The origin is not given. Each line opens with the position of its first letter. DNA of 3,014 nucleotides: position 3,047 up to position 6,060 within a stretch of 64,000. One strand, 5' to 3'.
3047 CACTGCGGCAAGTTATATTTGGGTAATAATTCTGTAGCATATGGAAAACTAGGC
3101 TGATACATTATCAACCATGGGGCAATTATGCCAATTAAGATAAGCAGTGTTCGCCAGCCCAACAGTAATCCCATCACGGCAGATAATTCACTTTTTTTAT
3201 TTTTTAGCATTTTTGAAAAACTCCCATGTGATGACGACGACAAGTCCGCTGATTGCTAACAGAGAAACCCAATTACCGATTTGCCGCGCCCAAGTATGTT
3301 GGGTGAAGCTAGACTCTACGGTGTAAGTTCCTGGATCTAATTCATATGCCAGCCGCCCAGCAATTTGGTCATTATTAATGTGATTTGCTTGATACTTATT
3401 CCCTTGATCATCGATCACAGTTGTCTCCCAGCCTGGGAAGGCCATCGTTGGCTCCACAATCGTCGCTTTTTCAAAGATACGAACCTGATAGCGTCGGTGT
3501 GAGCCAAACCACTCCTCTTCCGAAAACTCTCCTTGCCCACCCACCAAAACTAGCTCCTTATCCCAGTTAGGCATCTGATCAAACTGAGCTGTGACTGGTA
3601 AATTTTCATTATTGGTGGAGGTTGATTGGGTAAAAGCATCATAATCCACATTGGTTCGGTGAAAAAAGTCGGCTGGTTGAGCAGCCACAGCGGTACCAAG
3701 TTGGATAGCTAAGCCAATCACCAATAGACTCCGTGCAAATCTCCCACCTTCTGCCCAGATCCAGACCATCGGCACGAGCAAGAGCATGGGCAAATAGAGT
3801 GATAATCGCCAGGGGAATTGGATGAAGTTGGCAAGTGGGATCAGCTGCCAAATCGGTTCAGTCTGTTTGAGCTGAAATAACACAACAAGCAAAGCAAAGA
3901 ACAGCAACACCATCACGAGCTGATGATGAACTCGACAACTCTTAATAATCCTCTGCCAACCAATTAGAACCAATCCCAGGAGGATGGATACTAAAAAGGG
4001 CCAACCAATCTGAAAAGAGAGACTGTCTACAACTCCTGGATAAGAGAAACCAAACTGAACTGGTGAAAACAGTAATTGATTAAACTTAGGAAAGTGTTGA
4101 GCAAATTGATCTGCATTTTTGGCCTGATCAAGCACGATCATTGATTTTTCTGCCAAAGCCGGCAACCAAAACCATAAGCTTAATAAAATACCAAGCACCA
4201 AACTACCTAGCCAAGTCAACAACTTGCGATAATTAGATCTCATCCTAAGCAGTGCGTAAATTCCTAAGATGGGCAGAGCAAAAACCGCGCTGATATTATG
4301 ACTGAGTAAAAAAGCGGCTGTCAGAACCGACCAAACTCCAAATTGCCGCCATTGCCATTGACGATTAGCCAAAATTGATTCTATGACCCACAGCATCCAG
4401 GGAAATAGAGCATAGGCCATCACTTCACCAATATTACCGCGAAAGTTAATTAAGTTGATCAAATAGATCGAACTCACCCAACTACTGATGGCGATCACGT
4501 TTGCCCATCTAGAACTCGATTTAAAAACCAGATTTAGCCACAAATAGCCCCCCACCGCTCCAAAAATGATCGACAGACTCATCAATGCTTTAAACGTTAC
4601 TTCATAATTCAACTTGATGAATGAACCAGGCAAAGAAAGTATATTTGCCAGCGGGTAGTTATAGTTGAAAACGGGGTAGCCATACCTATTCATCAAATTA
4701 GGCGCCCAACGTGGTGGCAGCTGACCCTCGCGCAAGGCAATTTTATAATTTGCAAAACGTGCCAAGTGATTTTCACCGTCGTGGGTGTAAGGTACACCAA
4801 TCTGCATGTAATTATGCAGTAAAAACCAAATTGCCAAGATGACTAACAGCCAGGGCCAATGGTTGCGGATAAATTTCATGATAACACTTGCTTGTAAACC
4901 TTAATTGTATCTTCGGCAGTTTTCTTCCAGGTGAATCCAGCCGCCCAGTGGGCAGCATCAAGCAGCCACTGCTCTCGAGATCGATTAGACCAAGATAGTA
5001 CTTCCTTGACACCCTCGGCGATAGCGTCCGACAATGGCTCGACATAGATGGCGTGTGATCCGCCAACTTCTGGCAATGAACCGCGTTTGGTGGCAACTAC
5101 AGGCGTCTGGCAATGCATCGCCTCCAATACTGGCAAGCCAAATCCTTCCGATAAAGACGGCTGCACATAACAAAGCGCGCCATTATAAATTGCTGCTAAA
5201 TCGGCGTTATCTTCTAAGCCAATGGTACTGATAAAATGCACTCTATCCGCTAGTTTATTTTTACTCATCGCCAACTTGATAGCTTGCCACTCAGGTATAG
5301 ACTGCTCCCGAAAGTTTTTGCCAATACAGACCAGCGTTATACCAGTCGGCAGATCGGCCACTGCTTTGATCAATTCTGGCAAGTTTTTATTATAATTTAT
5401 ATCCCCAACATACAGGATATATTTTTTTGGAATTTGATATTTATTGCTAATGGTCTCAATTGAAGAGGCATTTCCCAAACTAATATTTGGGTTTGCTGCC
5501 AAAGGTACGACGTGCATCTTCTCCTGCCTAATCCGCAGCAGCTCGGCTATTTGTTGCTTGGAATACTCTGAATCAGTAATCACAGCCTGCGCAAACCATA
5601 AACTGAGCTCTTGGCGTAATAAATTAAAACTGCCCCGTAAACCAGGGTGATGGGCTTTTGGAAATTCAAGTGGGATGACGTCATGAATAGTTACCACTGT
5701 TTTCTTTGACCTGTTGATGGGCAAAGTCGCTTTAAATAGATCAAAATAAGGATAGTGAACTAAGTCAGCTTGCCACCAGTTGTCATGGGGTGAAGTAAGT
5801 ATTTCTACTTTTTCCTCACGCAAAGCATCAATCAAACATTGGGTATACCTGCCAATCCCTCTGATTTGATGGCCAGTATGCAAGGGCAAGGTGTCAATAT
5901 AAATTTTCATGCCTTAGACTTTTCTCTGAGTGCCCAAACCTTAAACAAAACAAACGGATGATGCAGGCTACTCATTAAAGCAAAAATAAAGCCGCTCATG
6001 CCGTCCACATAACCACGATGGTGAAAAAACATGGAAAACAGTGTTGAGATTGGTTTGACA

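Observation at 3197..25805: Three YfhO/PTPS-related membrane proteins sharing an HD..H..R motif and a C-terminal FPGW domain with a terminal TM anchor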

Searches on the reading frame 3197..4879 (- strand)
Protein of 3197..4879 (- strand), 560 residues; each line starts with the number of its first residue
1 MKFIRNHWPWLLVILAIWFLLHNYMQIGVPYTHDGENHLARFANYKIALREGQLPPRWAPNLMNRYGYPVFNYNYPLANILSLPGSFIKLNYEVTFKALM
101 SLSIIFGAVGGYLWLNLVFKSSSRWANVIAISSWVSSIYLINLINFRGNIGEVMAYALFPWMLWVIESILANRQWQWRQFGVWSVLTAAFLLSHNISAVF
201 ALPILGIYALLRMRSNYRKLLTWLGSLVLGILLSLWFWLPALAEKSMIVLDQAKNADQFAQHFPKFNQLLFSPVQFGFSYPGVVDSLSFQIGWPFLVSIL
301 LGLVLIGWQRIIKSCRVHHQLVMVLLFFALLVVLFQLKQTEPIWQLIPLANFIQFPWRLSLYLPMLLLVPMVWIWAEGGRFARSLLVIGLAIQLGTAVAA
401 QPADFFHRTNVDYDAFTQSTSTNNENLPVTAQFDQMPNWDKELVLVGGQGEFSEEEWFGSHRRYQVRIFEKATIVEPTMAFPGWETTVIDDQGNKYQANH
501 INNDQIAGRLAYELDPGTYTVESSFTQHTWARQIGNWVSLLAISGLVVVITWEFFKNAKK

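Call 4: search_protein_families(library=pfam, proteins=[window:3197-4879:-], max_evalue=0.1)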
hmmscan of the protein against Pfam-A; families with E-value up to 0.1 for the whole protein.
window:3197-4879:- (560 aa): 1 family
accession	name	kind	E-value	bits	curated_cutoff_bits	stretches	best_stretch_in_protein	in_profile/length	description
PF10131.15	PTPS_related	-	7.4e-14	51.6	26.4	1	91-412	21-318/621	6-pyruvoyl-tetrahydropterin synthase related domain; membrane protein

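Call 5: search_protein_families(library=ncbifam, proteins=[window:3197-4879:-], max_evalue=0.1)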
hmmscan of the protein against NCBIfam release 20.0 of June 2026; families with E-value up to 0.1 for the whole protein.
window:3197-4879:- (560 aa): 0 families

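Call 16: find_homologous_proteins(query=window:3197-4879:-, max_evalue=0.00001)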
Query window:3197-4879:- (560 aa): 550 proteins with E <= 0.00001 among 8000 candidates; the best 120 are listed.
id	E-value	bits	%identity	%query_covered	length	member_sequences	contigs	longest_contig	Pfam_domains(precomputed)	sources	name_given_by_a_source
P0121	0.0e+0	1140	89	100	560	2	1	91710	-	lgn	-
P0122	1.3e-286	970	75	99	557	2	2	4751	-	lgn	-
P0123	2.9e-157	543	49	96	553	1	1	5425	-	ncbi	-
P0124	5.4e-155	535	49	94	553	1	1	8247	PF10131.16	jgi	jgi:hypothetical protein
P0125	8.8e-153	528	49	96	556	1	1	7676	-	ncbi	-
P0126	5.1e-152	525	46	98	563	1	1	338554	-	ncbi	-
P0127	1.4e-151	524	48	94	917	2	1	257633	-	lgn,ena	-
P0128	3.7e-151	523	48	95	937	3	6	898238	-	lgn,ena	-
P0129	7.7e-150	518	47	98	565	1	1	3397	PF10131.16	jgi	jgi:hypothetical protein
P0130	1.2e-149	517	48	93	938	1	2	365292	-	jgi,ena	-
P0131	2.3e-149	517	46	98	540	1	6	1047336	PF10131.16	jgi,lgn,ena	jgi:hypothetical protein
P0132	2.5e-149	516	44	98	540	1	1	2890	-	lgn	-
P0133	5.0e-149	515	44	98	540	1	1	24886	-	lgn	-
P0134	5.0e-149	515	49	94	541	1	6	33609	PF10131.16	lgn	-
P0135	7.0e-149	515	46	98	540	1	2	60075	-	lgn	-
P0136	7.3e-149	515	48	94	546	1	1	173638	PF10131.16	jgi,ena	jgi:hypothetical protein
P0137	1.1e-148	514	47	94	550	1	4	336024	PF10131.16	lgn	-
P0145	2.8e-144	500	44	97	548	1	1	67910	PF10131.16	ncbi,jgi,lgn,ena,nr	ncbi:MAG: 6-pyruvoyl-tetrahydropterin synthase-related protein [Candidatus Pacebacteria bacterium]|n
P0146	5.3e-144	499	44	97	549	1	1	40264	PF10131.16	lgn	-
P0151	1.1e-141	491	45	98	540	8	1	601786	PF10131.16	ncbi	-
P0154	4.0e-141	489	45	94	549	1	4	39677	PF10131.16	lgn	-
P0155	4.3e-141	489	44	98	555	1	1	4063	PF10131.16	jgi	jgi:hypothetical protein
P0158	7.1e-141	489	46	98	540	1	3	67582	PF10131.16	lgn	-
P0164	6.2e-140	485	45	93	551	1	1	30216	PF10131.16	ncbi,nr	ncbi:MAG: 6-pyruvoyl-tetrahydropterin synthase-related protein [bacterium]|nr:6-pyruvoyl-tetrahydrop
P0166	1.6e-139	484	45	94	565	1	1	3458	PF10131.16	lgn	-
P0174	2.3e-138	480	48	94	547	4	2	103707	PF10131.16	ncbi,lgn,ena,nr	ncbi:MAG: hypothetical protein GW947_02475 [Candidatus Pacebacteria bacterium]|nr:hypothetical prote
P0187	2.0e-136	474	43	97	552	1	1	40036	PF10131.16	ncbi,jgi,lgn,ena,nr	ncbi:MAG: hypothetical protein COY80_04735 [Candidatus Pacebacteria bacterium CG_4_10_14_0_8_um_filt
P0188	2.7e-136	473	43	98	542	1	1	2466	PF10131.16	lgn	-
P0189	2.8e-136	473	43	97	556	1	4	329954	PF10131.16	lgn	-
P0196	3.0e-135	470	44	98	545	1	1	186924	PF10131.16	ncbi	-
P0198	3.9e-135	470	46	94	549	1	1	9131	PF10131.16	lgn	-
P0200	1.0e-134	468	44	96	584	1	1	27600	PF10131.16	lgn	-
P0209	8.2e-134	465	45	96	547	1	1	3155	PF10131.16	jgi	-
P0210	9.8e-134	465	44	96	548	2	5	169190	PF10131.16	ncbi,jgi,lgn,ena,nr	ncbi:MAG: hypothetical protein COU67_02785 [Candidatus Pacebacteria bacterium CG10_big_fil_rev_8_21_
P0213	1.3e-133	465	46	94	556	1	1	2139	PF10131.16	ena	-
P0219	6.9e-133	462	41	96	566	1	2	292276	PF10131.16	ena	-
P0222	1.0e-132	462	43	93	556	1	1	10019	PF10131.16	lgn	-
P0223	1.0e-132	462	44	94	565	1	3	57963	PF10131.16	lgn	-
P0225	1.3e-132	461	47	96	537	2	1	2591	PF10131.16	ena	-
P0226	1.6e-132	461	43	93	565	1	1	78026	PF10131.16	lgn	-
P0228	2.1e-132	461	45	96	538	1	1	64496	PF10131.16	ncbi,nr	ncbi:MAG: 6-pyruvoyl-tetrahydropterin synthase-related protein [bacterium]|nr:6-pyruvoyl-tetrahydrop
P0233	5.0e-132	459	43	94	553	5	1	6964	PF10131.16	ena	-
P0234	6.1e-132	459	45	93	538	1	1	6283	PF10131.16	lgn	-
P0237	1.9e-131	457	43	96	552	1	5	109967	PF10131.16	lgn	-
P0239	2.4e-131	457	44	93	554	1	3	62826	PF10131.16,PF11847.14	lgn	-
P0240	2.6e-131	457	45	96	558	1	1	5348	PF10131.16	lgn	-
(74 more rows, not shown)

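Call 51: search_protein_families(library=pfam, alignment_id=A3, max_evalue=0.001)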
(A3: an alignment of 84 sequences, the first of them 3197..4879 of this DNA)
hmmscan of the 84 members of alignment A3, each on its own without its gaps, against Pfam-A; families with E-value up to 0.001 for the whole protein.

A. member 1, window:3197-4879:- (560 aa): 1 family
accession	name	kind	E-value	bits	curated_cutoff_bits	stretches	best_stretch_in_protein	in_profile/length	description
PF10131.15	PTPS_related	-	7.4e-14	51.6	26.4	1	91-412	21-318/621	6-pyruvoyl-tetrahydropterin synthase related domain; membrane protein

B. families by the number of members that match (of 84 scanned): 4 families
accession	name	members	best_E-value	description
PF10131.15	PTPS_related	42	1.3e-15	6-pyruvoyl-tetrahydropterin synthase related domain; membrane protein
PF09586.16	YfhO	14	5.6e-13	Bacterial membrane protein YfhO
PF13231.12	PMT_2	8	2e-07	Dolichyl-phosphate-mannose-protein mannosyltransferase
PF11847.13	GT-C_AftD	5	0.00029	Alpha-(1->3)-arabinofuranosyltransferase, N-terminal GT-C domain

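Call 61: predict_structure(alignment_id=A3)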
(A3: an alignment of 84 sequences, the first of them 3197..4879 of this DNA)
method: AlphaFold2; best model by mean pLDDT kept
length: 560 residues; sequences in the alignment: 84
mean_pLDDT: 93.2   pTM: 0.93
mean pLDDT of the five models: 93.2, 92.6, 92.4, 92.3, 92.3
residues with pLDDT >= 90: 469; 70-90: 72; 50-70: 19; < 50: 0
segments of 3 or more residues with pLDDT < 50: none
pLDDT, mean of each block of 10 residues (from residue 1): 89 98 96 92 96 94 91 93 97 98 98 96 93 98 95 98 97 84 98 95 97 95 97 97 92 74 93 83 72 98 95 83 97 96 90 87 97 96 98 97 95 88 81 76 94 94 98 96 97 98 94 98 97 98 97 94
secondary structure, 60 per line:
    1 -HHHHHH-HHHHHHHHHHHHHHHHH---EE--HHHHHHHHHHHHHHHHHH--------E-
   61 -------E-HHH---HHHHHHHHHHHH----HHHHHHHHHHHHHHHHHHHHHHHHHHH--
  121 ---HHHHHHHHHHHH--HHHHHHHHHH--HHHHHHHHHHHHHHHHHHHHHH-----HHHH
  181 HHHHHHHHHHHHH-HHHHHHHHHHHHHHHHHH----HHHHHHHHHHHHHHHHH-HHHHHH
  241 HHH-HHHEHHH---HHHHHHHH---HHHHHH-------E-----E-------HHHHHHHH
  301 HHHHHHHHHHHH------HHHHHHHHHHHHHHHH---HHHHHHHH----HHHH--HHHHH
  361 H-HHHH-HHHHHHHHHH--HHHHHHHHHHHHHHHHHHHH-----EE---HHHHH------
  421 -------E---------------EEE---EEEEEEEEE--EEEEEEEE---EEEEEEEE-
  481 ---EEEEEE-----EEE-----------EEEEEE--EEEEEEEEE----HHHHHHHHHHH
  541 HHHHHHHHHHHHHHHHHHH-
elements in order: H2-7 H9-25 H33-50 H76-87 H92-118 H124-135 H138-147 H150-171 H177-193 H195-212 H217-233 H235-243 H255-262 H266-271 H293-312 H319-334 H338-345 H350-353 H356-361 H363-366 H368-377 H380-399 H410-414 E444-446 E450-458 E461-468 E472-479 E484-489 E495-497 E509-514 E517-525 H530-559

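Call 85: list_cluster_members(proteins=[P0001, P0241, window:3197-4879:-])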
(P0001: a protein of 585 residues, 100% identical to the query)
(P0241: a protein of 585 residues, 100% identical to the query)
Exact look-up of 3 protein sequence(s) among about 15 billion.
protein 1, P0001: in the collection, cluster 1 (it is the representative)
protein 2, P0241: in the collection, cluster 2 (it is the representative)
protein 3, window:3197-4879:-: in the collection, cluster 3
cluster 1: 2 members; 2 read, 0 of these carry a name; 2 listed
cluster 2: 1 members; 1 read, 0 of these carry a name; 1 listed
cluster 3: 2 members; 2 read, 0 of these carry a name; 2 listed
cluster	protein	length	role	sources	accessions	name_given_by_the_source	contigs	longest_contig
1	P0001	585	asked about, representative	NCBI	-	-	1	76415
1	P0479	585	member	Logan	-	-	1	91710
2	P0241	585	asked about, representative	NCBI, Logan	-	-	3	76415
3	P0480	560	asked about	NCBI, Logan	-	-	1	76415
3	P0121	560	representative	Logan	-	-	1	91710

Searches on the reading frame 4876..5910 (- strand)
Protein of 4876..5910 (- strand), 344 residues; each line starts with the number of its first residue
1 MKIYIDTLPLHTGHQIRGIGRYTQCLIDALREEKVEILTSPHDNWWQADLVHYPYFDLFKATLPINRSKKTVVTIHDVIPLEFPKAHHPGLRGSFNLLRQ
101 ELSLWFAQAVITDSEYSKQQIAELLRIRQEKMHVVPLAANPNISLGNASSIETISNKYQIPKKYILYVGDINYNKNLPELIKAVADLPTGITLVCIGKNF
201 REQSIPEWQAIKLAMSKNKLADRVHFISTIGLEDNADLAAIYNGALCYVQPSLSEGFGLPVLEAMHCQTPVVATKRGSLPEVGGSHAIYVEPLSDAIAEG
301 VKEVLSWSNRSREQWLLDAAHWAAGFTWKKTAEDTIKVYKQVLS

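Call 26: search_protein_families(library=pfam, proteins=[window:4876-5910:-], max_evalue=0.001)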
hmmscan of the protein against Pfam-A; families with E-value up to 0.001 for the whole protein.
window:4876-5910:- (344 aa): 5 families
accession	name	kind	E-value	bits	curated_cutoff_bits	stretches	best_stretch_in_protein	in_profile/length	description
PF00534.26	Glycos_transf_1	-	3.7e-26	92.1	26.4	1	152-312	3-162/172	Glycosyl transferases group 1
PF13692.12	Glyco_trans_1_4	-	9.4e-23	81.5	27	1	163-305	2-140/142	Glycosyl transferases group 1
PF13439.12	Glyco_transf_4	-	2.8e-10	40.9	28.5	1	46-138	71-165/170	Glycosyltransferase Family 4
PF13579.12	Glyco_trans_4_4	-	1.9e-06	28.8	29.7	1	45-137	69-157/158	Glycosyl transferase 4-like domain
PF20706.3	GT4-conflict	-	5.7e-06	26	26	1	233-276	270-313/385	Family 4 Glycosyltransferase in conflict systems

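Call 54: search_protein_families(library=ncbifam, proteins=[window:4876-5910:-], max_evalue=0.001)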
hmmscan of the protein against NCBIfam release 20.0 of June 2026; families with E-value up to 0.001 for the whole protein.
window:4876-5910:- (344 aa): 20 families
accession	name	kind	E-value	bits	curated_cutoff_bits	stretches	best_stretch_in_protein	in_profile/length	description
TIGR02149.1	glgA_Coryne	subfamily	6.8e-22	78.1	302.4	1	69-343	107-391/391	glycogen synthase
TIGR03449.1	mycothiol_MshA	equivalog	4.1e-17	62.2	462.5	1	111-343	169-404/406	D-inositol-3-phosphate glycosyltransferase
TIGR04047.1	MSMEG_0565_glyc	hypoth_equivalog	5.2e-16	58.7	259.85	1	163-340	194-372/373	MSMEG_0565 family glycosyltransferase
NF047684.1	TeichurnBiosyTuaC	equivalog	5.2e-13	48.7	550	1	107-343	165-390/391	teichuronic acid biosynthesis protein TuaC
NF038295.1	EPS_HpsP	equivalog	2.2e-12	46.7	550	1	120-343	167-388/388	hormogonium polysaccharide biosynthesis glycosyltransferase HpsP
NF053787.1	GlcN_PG_synth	equivalog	8e-12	44.7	480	1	162-343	197-360/361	N-acetylglucosaminyl phosphatidylglycerol synthase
TIGR03999.1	thiol_BshA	equivalog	5.9e-11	41.9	273.7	1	108-343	146-374/375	N-acetyl-alpha-D-glucosaminyl L-malate synthase BshA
TIGR03088.1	stp2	hypoth_equivalog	1.4e-10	40.8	409.05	1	90-343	121-374/374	TIGR03088 family PEP-CTERM/XrtA system glycosyltransferase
NF041876.1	EPS_EpsE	equivalog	6.1e-10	38.9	400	1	164-309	216-363/389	exopolysaccharide biosynthesis GT4 family glycosyltransferase EpsE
NF041010.1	glycosy_Agl16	equivalog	1.5e-09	37.2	575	1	108-342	135-351/352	glycosylation protein Agl16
NF050063.1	ProtGlycPglJ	equivalog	9.8e-08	31.6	500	1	110-278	148-299/363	N-acetylgalactosamine-N,N'-diacetylbacillosaminyl-diphospho-undecaprenol 4-alpha-N-acetylgalactosaminyltransferase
TIGR04157.1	glyco_rSAM_CFB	subfamily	1.1e-07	31.3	400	1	107-282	170-338/406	TIGR04157 family glycosyltransferase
NF053513.1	Gtran_IagA_BgsA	equivalog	2.2e-06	26.9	460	1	96-273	93-264/333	LTA glycolipid anchor biosynthesis glycosyltransferase, IagA/BgsA family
TIGR02470.1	sucr_synth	equivalog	2.8e-06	25.8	810.4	1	246-315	645-717/784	sucrose synthase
NF038255.1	exopoly_VpsD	equivalog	3.6e-05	22.8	300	1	179-306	223-345/381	VpsD family glycosyltransferase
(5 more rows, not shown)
